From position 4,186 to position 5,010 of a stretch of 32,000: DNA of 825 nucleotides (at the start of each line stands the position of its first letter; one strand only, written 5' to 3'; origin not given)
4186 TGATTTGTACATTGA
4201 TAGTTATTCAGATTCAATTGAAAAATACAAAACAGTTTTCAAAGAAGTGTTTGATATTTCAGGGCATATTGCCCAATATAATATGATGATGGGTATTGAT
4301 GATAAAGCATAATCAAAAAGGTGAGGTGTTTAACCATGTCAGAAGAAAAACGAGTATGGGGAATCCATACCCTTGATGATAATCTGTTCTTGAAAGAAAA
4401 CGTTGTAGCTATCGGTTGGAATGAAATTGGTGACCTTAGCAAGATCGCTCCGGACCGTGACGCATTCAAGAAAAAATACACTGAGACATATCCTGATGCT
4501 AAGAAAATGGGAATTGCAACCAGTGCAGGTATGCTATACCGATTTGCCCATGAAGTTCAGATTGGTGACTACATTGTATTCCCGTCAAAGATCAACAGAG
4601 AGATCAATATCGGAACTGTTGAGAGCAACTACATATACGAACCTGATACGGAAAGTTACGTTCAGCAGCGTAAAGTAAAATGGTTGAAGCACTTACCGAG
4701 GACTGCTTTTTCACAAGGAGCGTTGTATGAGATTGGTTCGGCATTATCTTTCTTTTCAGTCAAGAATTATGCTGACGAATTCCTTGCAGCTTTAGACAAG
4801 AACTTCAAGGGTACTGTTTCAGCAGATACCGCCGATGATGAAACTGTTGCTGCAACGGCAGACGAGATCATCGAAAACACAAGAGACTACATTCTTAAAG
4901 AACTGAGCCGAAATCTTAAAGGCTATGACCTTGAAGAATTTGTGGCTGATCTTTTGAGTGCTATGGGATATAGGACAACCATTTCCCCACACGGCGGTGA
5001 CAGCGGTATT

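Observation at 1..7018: A single operon chains a methyltransferase, an RloC-like anticodon nuclease, an Mrr-type endonuclease and an OLD-like ATPase-Toprim nuclease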

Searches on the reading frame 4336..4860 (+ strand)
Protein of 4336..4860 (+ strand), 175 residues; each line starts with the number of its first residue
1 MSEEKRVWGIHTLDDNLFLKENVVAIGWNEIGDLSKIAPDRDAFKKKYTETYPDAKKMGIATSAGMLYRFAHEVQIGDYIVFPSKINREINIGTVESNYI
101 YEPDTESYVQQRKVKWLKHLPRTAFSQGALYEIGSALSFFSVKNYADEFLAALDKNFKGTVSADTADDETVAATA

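Call 55: search_protein_families(library=pfam, proteins=[window:4336-4860:+], max_evalue=1)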
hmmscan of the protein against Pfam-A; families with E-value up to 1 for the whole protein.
window:4336-4860:+ (175 aa): 1 family
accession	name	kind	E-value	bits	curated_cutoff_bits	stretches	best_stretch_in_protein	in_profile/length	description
PF18228.7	CdiI_N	-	0.15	12.3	25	0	66-93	49-76/108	CdiI N-terminal domain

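Call 75: search_protein_representatives(protein=window:4336-4860:+)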
Query: 175 residues. Proteins with E-value up to 0.001 (for the whole library): 3393; up to 1e-10: 960; up to 1e-30: 89. The best 150 are listed.
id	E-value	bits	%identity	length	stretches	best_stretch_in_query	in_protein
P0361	8.4e-69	246.9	70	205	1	1-159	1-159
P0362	2.1e-68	245.6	67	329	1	2-175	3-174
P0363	1.4e-66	239.7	71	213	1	1-152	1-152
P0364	4.2e-59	215.4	65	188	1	4-152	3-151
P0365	2.1e-57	209.8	55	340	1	3-175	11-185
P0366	9.5e-56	204.5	69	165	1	2-130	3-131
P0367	2.5e-55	203.1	56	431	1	3-161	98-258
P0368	3.2e-53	196.2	54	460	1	3-175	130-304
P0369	6.0e-53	195.4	61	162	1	2-139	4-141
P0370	7.2e-53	195.1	49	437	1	4-171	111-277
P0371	5.2e-50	185.8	62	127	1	3-126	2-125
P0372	1.6e-49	184.2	65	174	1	2-130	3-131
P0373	6.2e-49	182.3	67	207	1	2-130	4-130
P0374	7.5e-49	182.0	71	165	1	46-157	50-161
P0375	2.0e-48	180.6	55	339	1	4-174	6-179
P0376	4.4e-48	179.5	51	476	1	3-159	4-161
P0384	1.5e-44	168.0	50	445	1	3-152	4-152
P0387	2.0e-43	164.4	50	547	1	1-153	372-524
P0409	1.5e-36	142.0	47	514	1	6-155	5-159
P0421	6.5e-34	133.4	49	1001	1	6-159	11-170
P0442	1.6e-31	125.7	44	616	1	6-154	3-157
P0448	7.5e-31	123.5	43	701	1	3-153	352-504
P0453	3.3e-30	121.4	42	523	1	7-155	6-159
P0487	2.1e-27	112.2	40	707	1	14-154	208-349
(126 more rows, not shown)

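Call 80: search_solved_structures(query=A7, max_evalue=10, show_alignments=2)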
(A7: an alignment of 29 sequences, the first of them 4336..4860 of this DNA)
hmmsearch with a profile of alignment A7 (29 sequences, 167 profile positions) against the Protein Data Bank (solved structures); distinct sequences matched with E-value up to 10: 2.
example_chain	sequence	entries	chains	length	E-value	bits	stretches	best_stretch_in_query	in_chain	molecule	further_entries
3m84_A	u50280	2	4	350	0.53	13.1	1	115-152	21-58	Phosphoribosylformylglycinamidine cyclo-ligase | Phosphoribosylaminoimidazole (AIR) synthetase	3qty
5g5d_A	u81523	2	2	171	1.2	11.9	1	75-107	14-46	CELLULOSOME ANCHORING PROTEIN COHESIN REGION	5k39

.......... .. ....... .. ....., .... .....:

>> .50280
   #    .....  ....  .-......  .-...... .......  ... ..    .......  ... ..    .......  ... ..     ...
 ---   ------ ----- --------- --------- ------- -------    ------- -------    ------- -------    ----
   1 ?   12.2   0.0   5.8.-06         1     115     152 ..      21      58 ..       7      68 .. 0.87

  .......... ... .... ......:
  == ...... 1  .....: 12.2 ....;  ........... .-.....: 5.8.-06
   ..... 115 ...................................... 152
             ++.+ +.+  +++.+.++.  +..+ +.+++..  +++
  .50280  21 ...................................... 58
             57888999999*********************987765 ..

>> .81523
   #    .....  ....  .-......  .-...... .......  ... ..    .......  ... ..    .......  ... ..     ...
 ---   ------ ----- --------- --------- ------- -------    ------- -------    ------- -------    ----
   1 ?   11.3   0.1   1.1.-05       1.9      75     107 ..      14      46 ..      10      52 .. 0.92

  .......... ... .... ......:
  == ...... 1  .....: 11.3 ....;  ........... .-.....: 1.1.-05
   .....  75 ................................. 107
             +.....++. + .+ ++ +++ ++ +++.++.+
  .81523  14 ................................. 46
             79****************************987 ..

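Call 81: search_protein_families(library=pfam, proteins=[P0421, P0448, P0487, P0442, P0387, P0453, P0409, P0376, P0368, P0384], max_evalue=0.001)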
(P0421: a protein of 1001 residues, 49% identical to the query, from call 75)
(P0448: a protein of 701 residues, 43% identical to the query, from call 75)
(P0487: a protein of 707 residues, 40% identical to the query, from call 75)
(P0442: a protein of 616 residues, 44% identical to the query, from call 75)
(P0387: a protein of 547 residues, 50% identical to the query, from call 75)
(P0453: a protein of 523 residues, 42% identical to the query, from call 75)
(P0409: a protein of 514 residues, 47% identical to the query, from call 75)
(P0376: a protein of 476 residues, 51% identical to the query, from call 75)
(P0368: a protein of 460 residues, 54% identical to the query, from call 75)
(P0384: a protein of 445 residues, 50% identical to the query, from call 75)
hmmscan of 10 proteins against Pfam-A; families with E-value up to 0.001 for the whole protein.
P0421 (1001 aa): 6 families
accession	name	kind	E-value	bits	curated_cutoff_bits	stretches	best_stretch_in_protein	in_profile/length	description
PF07728.20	AAA_5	-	1.2e-13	51.7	22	1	658-830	2-139/139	AAA domain (dynein-related subfamily)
PF13401.12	AAA_22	-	3.3e-07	31.1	27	1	654-793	4-120/130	AAA domain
PF00004.35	AAA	-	3.5e-07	31.2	21.2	1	658-834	1-127/131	ATPase family associated with various cellular activities (AAA)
PF13191.12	AAA_16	-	5e-05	24.3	32.6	1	653-783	17-161/167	AAA ATPase domain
PF20720.3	nSTAND3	-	6.3e-05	23.2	27.2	1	646-683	8-45/155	Novel STAND NTPase 3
PF13481.12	AAA_25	-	0.00055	20.1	27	0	642-691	20-64/195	AAA domain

P0448 (701 aa): 1 family
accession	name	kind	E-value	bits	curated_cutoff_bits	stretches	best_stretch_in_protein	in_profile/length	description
PF22679.2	T1R_D3-like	-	5.2e-10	40.4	27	1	1-55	103-158/158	Type I restriction enzyme subunit R domain 3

P0487 (707 aa): 6 families
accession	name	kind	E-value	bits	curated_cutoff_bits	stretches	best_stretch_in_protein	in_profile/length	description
PF07728.20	AAA_5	-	1.9e-15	57.5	22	1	456-579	28-139/139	AAA domain (dynein-related subfamily)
PF00004.35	AAA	-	2.2e-06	28.6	21.2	0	396-414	1-19/131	ATPase family associated with various cellular activities (AAA)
PF13245.12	AAA_19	-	1.4e-05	25.7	25.1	1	393-534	11-117/134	AAA domain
PF13401.12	AAA_22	-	0.00027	21.7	27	0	392-432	4-33/130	AAA domain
PF20720.3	nSTAND3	-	0.00042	20.5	27.2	1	384-420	8-44/155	Novel STAND NTPase 3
PF13191.12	AAA_16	-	0.00093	20.2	32.6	0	388-518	14-144/167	AAA ATPase domain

P0442 (616 aa): 3 families
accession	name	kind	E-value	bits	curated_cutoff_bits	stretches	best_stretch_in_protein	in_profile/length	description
PF14088.11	DUF4268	-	4.1e-31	108.3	27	1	475-610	2-139/140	Domain of unknown function (DUF4268)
PF13676.11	TIR_2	-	6.8e-08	33.5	28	1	186-316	2-121/122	TIR domain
PF08937.16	ThsB_TIR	-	4.5e-05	24.2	21.2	1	205-280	31-97/100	Thoeris protein ThsB, TIR-like domain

P0387 (547 aa): 2 families
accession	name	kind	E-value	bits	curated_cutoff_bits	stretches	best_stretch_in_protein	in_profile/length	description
PF04313.20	HSDR_N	-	2.8e-12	47.4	25.1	1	194-258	124-197/198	Type I restriction enzyme R protein N terminus (HSDR_N)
PF13588.12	HSDR_N_2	-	6.8e-05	23.4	25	1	176-252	19-95/110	Type I restriction enzyme R protein N terminus (HSDR_N)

P0453 (523 aa): 5 families
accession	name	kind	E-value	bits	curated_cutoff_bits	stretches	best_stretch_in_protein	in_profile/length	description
PF07728.20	AAA_5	-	2.1e-16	60.6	22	1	266-390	27-139/139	AAA domain (dynein-related subfamily)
PF13401.12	AAA_22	-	1.4e-06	29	27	1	203-353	4-120/130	AAA domain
PF00004.35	AAA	-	1.8e-06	28.9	21.2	0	207-225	1-19/131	ATPase family associated with various cellular activities (AAA)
PF13191.12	AAA_16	-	6.3e-05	24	32.6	1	194-344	9-161/167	AAA ATPase domain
PF20720.3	nSTAND3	-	0.0007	19.8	27.2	0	198-231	11-44/155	Novel STAND NTPase 3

P0409 (514 aa): 1 family
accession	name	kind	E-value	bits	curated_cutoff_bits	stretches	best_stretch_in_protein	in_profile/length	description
PF13643.11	DUF4145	-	2.4e-12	47.2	23.1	1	283-366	2-87/88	Domain of unknown function (DUF4145)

P0376 (476 aa): 2 families
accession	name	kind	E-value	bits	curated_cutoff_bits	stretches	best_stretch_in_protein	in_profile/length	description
PF07728.20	AAA_5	-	6.7e-20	71.9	22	1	201-359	1-139/139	AAA domain (dynein-related subfamily)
PF00004.35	AAA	-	0.00067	20.6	21.2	0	202-359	1-123/131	ATPase family associated with various cellular activities (AAA)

P0368 (460 aa): 2 families
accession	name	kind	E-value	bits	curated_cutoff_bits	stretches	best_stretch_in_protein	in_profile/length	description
PF04471.18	Mrr_cat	-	8.5e-25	87.6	21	1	322-429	3-114/115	Restriction endonuclease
PF22722.2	NA-iREase1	-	6.2e-06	26.6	27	1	329-422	2-100/106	NACHT-associated inactive Restriction Endonuclease 1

P0384 (445 aa): 2 families
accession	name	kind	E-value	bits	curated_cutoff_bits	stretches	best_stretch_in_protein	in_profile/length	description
PF04471.18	Mrr_cat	-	1.6e-22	80.2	21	1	187-295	3-115/115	Restriction endonuclease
PF22722.2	NA-iREase1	-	4.5e-07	30.3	27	1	193-292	1-105/106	NACHT-associated inactive Restriction Endonuclease 1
